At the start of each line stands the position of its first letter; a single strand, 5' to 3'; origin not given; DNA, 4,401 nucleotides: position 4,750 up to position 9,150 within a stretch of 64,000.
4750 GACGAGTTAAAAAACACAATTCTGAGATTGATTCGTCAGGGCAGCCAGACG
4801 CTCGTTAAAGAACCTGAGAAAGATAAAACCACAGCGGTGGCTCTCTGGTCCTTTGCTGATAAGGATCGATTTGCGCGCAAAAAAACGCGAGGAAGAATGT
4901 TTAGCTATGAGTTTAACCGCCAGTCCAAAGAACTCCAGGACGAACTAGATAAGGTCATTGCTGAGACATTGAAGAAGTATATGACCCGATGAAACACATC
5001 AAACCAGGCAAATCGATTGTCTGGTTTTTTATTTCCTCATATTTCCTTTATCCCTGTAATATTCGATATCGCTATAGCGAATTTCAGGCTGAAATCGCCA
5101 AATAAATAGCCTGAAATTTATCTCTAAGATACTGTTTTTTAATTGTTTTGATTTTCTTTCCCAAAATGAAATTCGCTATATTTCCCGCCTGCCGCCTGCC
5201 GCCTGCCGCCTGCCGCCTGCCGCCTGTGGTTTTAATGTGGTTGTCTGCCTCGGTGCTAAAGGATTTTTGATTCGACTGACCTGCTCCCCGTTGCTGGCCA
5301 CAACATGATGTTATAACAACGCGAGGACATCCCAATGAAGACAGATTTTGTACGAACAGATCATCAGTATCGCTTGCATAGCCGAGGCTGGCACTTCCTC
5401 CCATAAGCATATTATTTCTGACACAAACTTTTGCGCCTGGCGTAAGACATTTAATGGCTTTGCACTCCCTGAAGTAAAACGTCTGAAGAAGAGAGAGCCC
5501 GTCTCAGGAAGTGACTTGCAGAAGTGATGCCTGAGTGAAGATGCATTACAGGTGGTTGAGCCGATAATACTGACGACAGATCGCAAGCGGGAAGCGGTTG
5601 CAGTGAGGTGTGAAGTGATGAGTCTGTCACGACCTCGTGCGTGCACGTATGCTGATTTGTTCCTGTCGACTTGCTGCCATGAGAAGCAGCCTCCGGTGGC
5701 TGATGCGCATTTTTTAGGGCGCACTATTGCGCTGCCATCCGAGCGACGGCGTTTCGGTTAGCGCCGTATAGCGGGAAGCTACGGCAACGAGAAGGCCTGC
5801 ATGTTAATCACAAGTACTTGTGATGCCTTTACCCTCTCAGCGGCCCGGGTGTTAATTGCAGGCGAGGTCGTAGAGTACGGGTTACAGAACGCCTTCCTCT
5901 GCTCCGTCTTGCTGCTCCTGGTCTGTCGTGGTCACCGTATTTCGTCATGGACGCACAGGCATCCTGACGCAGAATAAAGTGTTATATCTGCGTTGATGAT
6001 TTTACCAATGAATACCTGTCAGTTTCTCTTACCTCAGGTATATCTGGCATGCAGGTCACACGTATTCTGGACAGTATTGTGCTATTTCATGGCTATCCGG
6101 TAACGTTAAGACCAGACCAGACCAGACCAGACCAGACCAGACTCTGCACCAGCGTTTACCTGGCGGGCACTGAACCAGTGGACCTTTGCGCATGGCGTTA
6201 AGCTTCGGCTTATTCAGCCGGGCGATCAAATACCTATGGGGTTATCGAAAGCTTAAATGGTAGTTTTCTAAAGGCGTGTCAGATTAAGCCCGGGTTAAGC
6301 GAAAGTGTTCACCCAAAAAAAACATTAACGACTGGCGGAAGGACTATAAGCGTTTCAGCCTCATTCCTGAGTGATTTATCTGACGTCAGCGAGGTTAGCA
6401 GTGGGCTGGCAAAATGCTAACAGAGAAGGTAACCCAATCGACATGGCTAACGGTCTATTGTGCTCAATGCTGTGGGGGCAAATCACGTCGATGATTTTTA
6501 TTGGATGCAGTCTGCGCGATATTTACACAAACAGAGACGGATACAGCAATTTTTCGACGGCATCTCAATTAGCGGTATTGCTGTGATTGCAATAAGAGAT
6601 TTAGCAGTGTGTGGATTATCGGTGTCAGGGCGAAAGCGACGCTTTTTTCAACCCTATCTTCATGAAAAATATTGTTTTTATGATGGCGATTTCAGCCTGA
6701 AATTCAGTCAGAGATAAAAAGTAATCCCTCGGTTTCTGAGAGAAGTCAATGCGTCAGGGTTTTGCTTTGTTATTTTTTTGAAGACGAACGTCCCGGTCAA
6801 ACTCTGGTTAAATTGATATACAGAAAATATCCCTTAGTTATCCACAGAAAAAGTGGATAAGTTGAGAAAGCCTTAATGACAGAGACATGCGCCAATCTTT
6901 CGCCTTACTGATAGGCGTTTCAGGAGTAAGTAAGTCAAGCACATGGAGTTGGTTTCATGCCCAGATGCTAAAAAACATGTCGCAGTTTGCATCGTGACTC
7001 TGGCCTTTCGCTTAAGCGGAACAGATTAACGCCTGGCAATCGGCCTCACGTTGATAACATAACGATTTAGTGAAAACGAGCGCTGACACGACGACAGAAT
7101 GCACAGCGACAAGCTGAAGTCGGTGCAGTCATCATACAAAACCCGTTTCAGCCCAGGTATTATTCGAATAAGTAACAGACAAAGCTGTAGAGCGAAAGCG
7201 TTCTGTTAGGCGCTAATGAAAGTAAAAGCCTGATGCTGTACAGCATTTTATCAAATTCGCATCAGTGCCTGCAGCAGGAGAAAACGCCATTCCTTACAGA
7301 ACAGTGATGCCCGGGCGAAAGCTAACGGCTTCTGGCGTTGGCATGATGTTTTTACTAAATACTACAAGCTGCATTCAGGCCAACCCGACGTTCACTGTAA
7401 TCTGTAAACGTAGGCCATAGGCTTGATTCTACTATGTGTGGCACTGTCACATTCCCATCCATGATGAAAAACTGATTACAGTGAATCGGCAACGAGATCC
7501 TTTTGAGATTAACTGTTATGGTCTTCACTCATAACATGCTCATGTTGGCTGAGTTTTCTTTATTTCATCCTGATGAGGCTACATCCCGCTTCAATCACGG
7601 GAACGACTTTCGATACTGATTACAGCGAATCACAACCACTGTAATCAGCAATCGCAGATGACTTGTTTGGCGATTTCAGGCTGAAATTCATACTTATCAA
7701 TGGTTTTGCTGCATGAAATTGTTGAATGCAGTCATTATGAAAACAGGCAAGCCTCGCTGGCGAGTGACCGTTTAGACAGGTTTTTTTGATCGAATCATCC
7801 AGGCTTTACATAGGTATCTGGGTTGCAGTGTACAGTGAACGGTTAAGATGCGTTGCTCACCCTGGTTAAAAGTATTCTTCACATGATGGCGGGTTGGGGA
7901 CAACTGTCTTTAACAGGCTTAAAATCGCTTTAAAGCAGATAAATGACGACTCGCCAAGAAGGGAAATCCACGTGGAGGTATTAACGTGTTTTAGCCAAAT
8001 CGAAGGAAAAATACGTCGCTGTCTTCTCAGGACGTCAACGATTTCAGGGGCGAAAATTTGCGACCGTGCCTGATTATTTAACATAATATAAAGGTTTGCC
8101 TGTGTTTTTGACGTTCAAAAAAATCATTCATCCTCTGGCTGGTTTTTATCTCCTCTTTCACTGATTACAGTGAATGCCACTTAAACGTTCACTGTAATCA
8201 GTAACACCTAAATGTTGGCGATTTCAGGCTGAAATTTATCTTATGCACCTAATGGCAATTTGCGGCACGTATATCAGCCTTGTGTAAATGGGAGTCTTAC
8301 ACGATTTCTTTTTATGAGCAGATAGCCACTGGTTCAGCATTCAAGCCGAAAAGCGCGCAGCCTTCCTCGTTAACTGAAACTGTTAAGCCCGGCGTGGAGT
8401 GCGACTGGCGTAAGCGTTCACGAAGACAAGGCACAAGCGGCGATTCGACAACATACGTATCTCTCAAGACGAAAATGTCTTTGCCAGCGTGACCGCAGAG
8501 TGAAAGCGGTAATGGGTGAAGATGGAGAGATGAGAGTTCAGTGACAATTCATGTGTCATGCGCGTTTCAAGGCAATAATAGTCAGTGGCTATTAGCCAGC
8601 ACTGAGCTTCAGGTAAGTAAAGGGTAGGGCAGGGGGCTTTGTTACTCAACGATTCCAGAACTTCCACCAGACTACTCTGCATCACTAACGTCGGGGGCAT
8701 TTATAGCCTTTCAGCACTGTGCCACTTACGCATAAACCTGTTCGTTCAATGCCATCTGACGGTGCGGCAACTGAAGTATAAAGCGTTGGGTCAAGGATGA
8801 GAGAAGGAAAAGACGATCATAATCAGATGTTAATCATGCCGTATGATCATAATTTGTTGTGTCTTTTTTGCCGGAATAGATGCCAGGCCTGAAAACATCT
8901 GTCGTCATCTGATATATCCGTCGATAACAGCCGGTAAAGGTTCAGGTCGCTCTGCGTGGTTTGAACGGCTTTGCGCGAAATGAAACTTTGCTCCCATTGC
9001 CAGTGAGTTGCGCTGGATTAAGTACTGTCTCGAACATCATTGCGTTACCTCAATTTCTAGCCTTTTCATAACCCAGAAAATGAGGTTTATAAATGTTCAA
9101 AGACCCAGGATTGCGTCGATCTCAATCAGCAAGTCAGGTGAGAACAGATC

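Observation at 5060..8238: Multiple dispersed P1-type parS sites rather than a single centromere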

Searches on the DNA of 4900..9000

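Call 71: search_rna_families(source=window, start=4900, end=9000, threshold=evalue, max_evalue=1)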
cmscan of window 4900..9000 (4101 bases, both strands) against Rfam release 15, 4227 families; matches with E-value up to 1: 1.
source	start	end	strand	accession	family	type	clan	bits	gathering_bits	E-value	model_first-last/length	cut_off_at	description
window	5542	5657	+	RF00383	IS1222_FSE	Cis-reg; frameshift_element;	-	59.5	45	2.8e-10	1-118/118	no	Insertion sequence IS1222 ribosomal frameshifting element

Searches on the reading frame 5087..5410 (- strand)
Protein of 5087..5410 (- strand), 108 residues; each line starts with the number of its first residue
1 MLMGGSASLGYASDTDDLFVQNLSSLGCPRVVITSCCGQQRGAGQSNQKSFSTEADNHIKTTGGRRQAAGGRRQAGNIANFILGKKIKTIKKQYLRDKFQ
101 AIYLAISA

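Call 59: search_protein_families(library=pfam, proteins=[window:5087-5410:-], max_evalue=0.1)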
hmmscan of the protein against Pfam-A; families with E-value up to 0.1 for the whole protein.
window:5087-5410:- (108 aa): 0 families

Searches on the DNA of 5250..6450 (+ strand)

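Call 60: search_dna_similar(query=window:5250-6450:+, collection=ecoli_genomes, mode=distant, max_rows=5)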
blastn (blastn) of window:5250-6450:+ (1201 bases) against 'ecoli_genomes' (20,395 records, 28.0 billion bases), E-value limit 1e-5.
Records with a match: 676; places in all: 1057; records where one place covers at least 80% of the query: 445.
Genomes with a match: 603 of 5426; with a place that covers at least 80% of the query: 400. Places per genome that has any: lowest 1, median 1, highest 20. On chromosomes: 742 places; on plasmids: 315.
Best place of each record, by identity: 80-90% 3; 60-80% 673.
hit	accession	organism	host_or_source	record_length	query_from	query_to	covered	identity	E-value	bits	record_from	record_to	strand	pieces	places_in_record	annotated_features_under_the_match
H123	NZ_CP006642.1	Escherichia coli PCN061 strain PCN061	-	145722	27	1201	98%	68.2%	2e-119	439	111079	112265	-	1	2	IS3 family transposase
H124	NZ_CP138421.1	Escherichia coli strain 30EVA2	Homo sapiens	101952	27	1201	98%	68.2%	2e-119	439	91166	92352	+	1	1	IS3 family transposase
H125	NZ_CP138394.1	Escherichia coli strain 101EVA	Homo sapiens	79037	27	1201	98%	68.2%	2e-119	439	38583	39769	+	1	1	IS3 family transposase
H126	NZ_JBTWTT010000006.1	Escherichia coli strain JMF1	Wildebeest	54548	27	1201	98%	68.2%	2e-119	439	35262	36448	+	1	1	IS3 family transposase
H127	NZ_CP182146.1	Escherichia coli strain CUWW10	wastewater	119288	27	1201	98%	68.1%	7e-118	434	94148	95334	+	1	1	IS3 family transposase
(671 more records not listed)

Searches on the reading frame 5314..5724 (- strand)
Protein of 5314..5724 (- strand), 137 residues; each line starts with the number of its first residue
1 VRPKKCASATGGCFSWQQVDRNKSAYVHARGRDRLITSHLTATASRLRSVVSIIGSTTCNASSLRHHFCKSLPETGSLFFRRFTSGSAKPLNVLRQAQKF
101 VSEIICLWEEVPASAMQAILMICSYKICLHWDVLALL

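Call 59: search_protein_families(library=pfam, proteins=[window:5314-5724:-], max_evalue=0.1)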
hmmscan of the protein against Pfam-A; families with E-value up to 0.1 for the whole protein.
window:5314-5724:- (137 aa): 0 families
